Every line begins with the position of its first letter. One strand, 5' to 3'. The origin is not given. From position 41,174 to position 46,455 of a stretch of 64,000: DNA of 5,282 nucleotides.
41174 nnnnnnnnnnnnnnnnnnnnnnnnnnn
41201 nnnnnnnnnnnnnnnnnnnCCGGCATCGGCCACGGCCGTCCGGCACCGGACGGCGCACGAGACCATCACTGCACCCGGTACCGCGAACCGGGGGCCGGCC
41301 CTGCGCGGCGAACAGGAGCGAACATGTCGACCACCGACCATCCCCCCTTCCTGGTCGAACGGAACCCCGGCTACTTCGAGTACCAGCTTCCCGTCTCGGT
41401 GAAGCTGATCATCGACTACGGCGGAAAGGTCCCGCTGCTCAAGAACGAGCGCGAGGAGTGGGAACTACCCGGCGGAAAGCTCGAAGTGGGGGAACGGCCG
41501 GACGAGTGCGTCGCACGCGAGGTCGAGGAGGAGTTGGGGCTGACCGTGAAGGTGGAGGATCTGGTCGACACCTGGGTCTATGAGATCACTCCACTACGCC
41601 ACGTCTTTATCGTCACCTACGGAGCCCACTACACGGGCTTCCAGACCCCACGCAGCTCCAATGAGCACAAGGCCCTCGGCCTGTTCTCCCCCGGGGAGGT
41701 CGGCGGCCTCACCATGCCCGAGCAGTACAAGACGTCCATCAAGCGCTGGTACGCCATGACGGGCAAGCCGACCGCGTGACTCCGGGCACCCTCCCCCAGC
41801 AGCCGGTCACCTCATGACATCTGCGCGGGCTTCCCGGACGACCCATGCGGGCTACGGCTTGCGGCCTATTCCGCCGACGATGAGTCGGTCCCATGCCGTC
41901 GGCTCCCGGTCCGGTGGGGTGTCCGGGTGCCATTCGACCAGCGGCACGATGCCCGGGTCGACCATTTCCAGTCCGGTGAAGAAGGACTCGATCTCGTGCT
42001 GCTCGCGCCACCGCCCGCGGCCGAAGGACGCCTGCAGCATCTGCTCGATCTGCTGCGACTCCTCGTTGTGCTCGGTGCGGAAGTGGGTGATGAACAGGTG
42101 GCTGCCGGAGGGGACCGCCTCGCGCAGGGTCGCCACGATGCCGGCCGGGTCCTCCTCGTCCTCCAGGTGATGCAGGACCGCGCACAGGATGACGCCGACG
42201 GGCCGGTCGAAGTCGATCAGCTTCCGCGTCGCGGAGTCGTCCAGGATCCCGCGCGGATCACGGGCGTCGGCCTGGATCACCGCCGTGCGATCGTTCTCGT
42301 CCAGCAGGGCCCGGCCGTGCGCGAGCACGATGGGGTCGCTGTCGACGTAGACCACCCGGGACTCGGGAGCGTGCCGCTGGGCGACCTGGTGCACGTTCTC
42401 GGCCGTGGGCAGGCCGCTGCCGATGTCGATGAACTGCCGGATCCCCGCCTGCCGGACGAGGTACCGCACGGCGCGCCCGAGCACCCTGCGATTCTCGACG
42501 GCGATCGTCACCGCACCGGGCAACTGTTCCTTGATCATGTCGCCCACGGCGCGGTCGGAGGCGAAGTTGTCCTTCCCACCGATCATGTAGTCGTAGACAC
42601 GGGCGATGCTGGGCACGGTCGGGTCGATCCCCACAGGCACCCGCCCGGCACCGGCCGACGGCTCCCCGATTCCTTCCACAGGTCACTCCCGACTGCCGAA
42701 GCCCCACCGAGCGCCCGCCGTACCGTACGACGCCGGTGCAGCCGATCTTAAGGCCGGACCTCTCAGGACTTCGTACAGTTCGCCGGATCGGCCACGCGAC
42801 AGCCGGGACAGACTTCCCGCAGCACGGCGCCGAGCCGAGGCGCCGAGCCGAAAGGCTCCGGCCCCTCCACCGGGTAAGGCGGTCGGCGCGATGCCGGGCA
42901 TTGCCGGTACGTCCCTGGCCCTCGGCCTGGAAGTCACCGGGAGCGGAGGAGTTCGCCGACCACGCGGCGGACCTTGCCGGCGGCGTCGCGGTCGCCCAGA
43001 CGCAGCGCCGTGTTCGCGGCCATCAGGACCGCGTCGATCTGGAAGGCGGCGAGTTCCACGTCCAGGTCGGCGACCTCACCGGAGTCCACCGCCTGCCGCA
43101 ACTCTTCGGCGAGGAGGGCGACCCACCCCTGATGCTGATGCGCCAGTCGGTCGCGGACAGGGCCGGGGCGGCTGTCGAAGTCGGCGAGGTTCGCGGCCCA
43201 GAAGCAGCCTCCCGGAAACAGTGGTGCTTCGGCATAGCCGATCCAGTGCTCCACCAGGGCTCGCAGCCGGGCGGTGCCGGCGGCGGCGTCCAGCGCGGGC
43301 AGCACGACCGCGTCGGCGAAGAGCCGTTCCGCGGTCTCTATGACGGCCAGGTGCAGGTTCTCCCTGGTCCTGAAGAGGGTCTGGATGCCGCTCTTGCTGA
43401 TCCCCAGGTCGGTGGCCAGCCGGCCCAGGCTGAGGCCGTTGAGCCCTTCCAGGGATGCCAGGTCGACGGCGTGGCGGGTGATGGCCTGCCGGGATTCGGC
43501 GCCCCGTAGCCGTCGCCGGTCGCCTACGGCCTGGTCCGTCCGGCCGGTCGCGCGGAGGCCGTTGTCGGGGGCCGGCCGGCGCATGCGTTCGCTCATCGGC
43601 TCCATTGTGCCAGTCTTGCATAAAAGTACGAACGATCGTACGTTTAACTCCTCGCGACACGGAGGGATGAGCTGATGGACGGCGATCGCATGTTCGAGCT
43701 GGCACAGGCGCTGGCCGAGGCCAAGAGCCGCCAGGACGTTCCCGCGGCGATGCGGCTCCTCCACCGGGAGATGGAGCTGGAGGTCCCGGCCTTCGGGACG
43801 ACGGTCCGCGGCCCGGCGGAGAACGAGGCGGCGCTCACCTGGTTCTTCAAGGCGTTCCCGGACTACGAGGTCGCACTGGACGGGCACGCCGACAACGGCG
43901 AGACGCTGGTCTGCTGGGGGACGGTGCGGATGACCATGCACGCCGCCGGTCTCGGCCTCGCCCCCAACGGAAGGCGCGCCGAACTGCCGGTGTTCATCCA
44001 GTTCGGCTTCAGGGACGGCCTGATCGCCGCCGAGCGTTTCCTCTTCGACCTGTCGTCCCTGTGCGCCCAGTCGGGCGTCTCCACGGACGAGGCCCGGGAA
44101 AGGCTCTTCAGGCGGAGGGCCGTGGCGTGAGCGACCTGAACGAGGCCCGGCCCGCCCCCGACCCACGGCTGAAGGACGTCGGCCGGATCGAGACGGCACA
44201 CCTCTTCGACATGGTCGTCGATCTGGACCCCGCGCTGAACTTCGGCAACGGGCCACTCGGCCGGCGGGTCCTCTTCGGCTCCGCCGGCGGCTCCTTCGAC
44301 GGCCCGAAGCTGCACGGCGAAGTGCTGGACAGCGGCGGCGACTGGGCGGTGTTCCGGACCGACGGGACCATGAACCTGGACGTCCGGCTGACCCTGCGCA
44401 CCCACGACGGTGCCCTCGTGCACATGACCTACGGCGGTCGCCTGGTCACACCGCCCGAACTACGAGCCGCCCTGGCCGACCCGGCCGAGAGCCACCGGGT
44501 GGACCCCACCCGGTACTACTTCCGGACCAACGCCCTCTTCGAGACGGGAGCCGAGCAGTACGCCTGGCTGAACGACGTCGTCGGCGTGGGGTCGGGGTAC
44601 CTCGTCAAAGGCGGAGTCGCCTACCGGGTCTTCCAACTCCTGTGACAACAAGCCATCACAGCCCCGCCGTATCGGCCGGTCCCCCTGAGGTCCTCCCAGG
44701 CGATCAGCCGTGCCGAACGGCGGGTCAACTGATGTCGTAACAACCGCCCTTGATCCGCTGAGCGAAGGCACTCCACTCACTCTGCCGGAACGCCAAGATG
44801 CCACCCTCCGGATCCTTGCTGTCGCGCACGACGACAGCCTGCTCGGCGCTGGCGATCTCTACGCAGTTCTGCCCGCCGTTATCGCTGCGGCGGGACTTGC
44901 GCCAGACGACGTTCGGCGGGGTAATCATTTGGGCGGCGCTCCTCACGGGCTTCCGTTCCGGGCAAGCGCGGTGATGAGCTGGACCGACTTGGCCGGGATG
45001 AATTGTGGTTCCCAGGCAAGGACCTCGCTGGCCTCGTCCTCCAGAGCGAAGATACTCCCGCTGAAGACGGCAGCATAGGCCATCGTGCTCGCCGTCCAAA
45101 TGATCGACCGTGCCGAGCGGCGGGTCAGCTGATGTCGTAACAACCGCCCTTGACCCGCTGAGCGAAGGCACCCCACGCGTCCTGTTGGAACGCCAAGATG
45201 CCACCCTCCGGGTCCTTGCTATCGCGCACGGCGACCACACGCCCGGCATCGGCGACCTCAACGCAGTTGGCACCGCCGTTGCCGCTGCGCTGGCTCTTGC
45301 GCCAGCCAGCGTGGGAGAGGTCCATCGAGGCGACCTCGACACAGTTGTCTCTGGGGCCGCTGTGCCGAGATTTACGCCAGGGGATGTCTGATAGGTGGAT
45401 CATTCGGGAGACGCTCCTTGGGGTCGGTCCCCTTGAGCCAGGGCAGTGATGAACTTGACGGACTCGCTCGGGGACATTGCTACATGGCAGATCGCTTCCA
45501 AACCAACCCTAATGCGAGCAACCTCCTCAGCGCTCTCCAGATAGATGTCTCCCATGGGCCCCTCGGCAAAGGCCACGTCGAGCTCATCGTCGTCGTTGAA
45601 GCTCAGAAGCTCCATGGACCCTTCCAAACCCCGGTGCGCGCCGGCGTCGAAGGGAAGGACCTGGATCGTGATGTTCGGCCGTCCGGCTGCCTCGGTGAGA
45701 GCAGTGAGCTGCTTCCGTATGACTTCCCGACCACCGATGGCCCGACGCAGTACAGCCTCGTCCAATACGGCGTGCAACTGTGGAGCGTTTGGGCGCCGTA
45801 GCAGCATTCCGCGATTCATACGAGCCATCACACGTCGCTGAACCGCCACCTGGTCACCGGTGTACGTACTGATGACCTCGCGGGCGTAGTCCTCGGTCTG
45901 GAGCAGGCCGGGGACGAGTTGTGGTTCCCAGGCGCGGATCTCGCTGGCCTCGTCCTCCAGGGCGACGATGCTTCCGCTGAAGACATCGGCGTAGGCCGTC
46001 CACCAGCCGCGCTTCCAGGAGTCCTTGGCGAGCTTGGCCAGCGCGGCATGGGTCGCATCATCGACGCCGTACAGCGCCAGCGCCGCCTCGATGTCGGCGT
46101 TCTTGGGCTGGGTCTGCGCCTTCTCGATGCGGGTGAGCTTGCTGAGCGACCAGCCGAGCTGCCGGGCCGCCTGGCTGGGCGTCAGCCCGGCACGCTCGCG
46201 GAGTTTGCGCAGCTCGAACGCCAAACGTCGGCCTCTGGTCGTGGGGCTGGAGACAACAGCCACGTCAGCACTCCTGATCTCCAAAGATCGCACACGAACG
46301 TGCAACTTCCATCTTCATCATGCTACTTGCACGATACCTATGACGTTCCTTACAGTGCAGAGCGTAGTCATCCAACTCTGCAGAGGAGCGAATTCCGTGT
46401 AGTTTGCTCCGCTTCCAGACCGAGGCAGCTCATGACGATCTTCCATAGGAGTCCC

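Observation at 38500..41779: Lower-GC four-gene cassette (TauD-like dioxygenase fold, helical+TM protein, PP2C-like, NUDIX) preceded by the only strongly AT-rich tract in the window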

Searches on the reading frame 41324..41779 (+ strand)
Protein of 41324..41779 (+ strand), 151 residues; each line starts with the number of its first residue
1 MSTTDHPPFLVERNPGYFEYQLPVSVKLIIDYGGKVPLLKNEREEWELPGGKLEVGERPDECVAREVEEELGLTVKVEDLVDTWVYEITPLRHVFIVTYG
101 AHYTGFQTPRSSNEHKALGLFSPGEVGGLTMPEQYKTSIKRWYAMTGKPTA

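Call 6: search_protein_families(library=pfam, proteins=[window:41324-41779:+], max_evalue=1)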
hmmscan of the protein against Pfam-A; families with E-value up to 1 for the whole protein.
window:41324-41779:+ (151 aa): 3 families
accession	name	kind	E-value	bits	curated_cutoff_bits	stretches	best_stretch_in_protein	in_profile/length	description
PF00293.34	NUDIX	-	2.5e-15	57.1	21.1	1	33-134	14-122/134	NUDIX domain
PF14815.12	NUDIX_4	-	0.00039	20.6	35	1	46-136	27-108/113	NUDIX domain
PF13869.12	NUDIX_2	-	0.0026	17.7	27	1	36-77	60-101/188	Nucleotide hydrolase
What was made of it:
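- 41324..41779 (+): g4: NUDIX hydrolase of the MutT/RppH-like type, 151 aa. It is the most conserved gene of the cassette. Pfam NUDIX E = 2.5e-15 (call 6).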

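Call 7: search_protein_families(library=ncbifam, proteins=[window:41324-41779:+], max_evalue=1)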
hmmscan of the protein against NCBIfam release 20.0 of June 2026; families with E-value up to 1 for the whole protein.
window:41324-41779:+ (151 aa): 20 families
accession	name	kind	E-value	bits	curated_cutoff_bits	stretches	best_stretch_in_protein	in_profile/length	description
TIGR00586.1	mutt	equivalog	5.1e-12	45.9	97.9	1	44-95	32-82/129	8-oxo-dGTP diphosphatase MutT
NF006530.0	PRK08999.1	equivalog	1.7e-10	40.5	245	1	43-134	32-120/315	Nudix family hydrolase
NF008044.0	PRK10776.1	equivalog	1.9e-10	40.7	148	1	44-97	31-83/130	8-oxo-dGTP diphosphatase MutT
NF007834.0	PRK10546.1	equivalog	7.5e-08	32.3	156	1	45-125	31-108/135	pyrimidine (deoxy)nucleoside triphosphate diphosphatase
TIGR02705.1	nudix_YtkD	equivalog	1.1e-07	31.5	154.4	1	24-77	25-78/156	RNA deprotection pyrophosphohydrolase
NF001938.0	PRK00714.1-5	equivalog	8.2e-06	25.3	116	1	40-105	41-106/172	RNA pyrophosphohydrolase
NF041652.1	Nud_hyd_Dein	equivalog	9e-06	26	200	1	39-90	38-89/152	Nudix hydrolase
NF012016.0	PRK15472.1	equivalog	8.9e-05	22.2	95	1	45-86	32-72/141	nucleoside triphosphatase NudI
NF001937.0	PRK00714.1-4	equivalog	0.00013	21.7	139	1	40-78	27-66/161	RNA pyrophosphohydrolase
NF001299.0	PRK00241.1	equivalog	0.00018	21.1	158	1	51-76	166-191/263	NAD(+) diphosphatase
NF006961.0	PRK09438.1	equivalog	0.00041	19.8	103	1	20-88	5-81/151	dihydroneopterin triphosphate diphosphatase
NF052459.1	OxoGTPPhMutT1Mycb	equivalog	0.00041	19.5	475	1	44-90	29-75/292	8-oxo-(d)GTP phosphatase MutT1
NF001935.0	PRK00714.1-2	equivalog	0.00055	19.5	259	1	43-77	30-64/183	RNA pyrophosphohydrolase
NF001936.0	PRK00714.1-3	equivalog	0.00062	19.7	118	1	43-78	34-68/155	RNA pyrophosphohydrolase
NF001934.0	PRK00714.1-1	equivalog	0.0042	16.5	241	1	40-77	27-64/176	RNA pyrophosphohydrolase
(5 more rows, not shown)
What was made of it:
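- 41324..41779 (+): It falls below all NCBIfam equivalog cut-offs (call 7).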

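Call 8: search_protein_families(library=padloc, proteins=[window:41324-41779:+], max_evalue=1)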
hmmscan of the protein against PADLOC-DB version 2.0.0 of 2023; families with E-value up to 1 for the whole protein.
window:41324-41779:+ (151 aa): 1 family
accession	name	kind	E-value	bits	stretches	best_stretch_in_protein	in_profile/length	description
PDLC04899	PDC-S07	-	4.4e-16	56.8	1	43-133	32-119/135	-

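Call 25: search_solved_structures(query=A3, max_evalue=0.001)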
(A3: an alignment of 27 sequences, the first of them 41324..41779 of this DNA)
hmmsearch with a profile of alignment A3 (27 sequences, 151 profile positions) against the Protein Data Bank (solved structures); distinct sequences matched with E-value up to 0.001: 84 (the best 60 are shown).
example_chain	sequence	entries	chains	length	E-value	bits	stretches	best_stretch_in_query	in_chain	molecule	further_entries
3ees_A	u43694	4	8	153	1.3e-10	44.5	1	46-145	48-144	Probable pyrophosphohydrolase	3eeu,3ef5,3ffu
3hhj_A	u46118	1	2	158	4.8e-10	42.8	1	47-141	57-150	Mutator mutT protein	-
3grn_A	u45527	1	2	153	6.7e-10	42.3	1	26-146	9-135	MutT related protein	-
1mut_A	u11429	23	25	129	2.7e-09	40.3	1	46-98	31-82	NUCLEOSIDE TRIPHOSPHATE PYROPHOSPHOHYDROLASE | Mutator mutT protein | 7,8-dihydro-8-oxoguanine-triphosphatase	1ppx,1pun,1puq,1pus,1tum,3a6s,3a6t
4v14_A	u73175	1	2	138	5.3e-09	39.4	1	48-134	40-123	MUTATOR MUTT PROTEIN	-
7syc_A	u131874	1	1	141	5.4e-09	39.3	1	23-101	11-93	7,8-dihydro-8-oxoguanine-triphosphatase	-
4dyw_A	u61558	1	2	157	6.2e-09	39.1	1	32-130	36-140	MutT/NUDIX family protein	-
3smd_A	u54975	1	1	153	1.2e-08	38.2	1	27-140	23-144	MutT/NUDIX family protein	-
3i7u_A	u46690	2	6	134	1.4e-08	38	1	32-146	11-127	AP4A hydrolase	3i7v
3r03_A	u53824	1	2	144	1.9e-08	37.6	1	29-80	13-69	NUDIX hydrolase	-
3q1p_A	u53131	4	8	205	2.1e-08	37.4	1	20-144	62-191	Phosphohydrolase (MutT/nudix family protein)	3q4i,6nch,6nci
3fk9_A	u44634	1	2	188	7.5e-08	35.6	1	30-136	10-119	Mutator MutT protein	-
3id9_A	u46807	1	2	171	1.6e-07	34.5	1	17-83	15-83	MutT/NUDIX family protein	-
5x1x_A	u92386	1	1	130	2.7e-07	33.8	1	48-133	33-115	Mutator mutT protein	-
5zrc_A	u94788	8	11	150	9.2e-07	32.1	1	48-85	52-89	Putative mutator protein MutT2/NUDIX hydrolase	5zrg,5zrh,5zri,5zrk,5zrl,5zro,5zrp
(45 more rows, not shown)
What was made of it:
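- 41324..41779 (+): The best PDB matches by profile are BdRppH 3ees and MutT proteins, at 1e-10 to 3e-9 (call 25).
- Closest known: MutT / RppH-type NUDIX pyrophosphohydrolases, and the PADLOC single-gene candidate PDC-S07. Same: The best PDB matches are BdRppH and MutT (call 25).
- g4 is nearest to NTP and RNA-5'-triphosphate pyrophosphohydrolases (call 25).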

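Call 89: search_protein_families(library=phrogs, proteins=[window:41324-41779:+], max_evalue=0.001)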
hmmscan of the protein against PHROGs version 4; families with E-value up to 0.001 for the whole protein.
window:41324-41779:+ (151 aa): 7 families
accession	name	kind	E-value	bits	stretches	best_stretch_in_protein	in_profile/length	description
phrog_1198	-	other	7.5e-15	56.3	1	27-128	42-152/253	MutT/NUDIX hydrolase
phrog_1185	-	other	1.4e-09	38.8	1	40-98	175-236/301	nudix hydrolase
phrog_15528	-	head and packaging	1.8e-09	37.6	1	28-131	527-628/794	portal protein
phrog_25541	-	unknown function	2.1e-08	35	1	44-87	96-139/210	-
phrog_6216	-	unknown function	6.3e-08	32.8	1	29-126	8-98/545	-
phrog_19657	-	other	6.9e-08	33.6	1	42-80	57-95/176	nudix hydrolase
phrog_10313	-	other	7.9e-08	33.2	1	42-88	36-82/159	nudix hydrolase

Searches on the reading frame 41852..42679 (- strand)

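Call 10: search_protein_families(library=pfam, proteins=[window:41852-42679:-], max_evalue=0.01)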
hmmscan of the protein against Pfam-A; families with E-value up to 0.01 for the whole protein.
window:41852-42679:- (275 aa): 3 families
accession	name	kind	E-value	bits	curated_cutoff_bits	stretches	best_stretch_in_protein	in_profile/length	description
PF04672.18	Methyltransf_19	-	2.3e-103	345.8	26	1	17-275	7-268/268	S-adenosyl methyltransferase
PF08242.18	Methyltransf_12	-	9.3e-05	23.5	30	1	85-192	2-95/98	Methyltransferase domain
PF13649.12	Methyltransf_25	-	0.0037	18.4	27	0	85-177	3-82/97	Methyltransferase domain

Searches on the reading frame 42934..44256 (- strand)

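Call 10: search_protein_families(library=pfam, proteins=[window:42934-44256:-], max_evalue=0.01)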
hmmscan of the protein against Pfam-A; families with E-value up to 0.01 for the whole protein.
window:42934-44256:- (440 aa): 2 families
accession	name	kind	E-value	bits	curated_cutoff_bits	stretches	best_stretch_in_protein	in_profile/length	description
PF16925.10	TetR_C_13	-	1.9e-31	109.1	27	1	327-432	1-108/109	Tetracyclin repressor-like, C-terminal domain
PF00440.29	TetR_N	-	0.0067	16.6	24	0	259-305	1-47/47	Bacterial regulatory proteins, tetR family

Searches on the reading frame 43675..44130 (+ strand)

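Call 10: search_protein_families(library=pfam, proteins=[window:43675-44130:+], max_evalue=0.01)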
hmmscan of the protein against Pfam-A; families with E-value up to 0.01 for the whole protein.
window:43675-44130:+ (151 aa): 2 families
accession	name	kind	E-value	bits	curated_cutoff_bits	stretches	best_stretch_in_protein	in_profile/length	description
PF07366.18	SnoaL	-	2.8e-15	56.7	28.4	1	9-132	3-125/126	SnoaL-like polyketide cyclase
PF12680.13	SnoaL_2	-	8.2e-15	55.7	27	1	11-119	2-101/102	SnoaL-like domain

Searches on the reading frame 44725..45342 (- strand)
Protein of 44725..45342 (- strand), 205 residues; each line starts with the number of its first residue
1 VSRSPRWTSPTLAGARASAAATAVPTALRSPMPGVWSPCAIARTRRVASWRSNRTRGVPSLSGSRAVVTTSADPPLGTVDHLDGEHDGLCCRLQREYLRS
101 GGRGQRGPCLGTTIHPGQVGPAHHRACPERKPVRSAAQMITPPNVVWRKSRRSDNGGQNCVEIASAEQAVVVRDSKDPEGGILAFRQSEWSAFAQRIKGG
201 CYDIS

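Call 10: search_protein_families(library=pfam, proteins=[window:44725-45342:-], max_evalue=0.01)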
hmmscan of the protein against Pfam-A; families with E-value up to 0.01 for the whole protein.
window:44725-45342:- (205 aa): 1 family
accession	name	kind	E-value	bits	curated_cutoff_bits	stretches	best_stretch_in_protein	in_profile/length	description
PF04149.17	DUF397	-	8.9e-21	74.3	24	1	146-198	2-55/55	Domain of unknown function (DUF397)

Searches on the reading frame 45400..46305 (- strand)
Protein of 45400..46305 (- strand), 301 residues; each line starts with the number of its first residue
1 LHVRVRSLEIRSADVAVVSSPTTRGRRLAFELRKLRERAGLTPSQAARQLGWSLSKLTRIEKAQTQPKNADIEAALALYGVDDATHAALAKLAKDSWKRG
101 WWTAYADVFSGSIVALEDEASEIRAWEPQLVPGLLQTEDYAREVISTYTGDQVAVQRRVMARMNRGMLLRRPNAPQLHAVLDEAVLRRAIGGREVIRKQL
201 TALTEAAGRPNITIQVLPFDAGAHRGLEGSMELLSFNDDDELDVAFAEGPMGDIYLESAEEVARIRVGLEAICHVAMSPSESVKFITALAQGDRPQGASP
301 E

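Call 11: search_protein_families(library=pfam, proteins=[window:45400-46305:-], max_evalue=0.01)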
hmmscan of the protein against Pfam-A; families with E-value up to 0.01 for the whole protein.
window:45400-46305:- (301 aa): 4 families
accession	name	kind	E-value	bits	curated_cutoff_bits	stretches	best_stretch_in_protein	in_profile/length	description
PF19054.6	DUF5753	-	3.7e-58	196.6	23.4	1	112-287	3-177/178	Domain of unknown function (DUF5753)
PF13560.12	HTH_31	-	6.7e-19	68.4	27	1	27-89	1-64/64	Helix-turn-helix domain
PF01381.28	HTH_3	-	9.4e-07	29.2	23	1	32-82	1-51/55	Helix-turn-helix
PF13413.12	HTH_25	-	0.0038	17.5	24.6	0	32-65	2-35/62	Helix-turn-helix domain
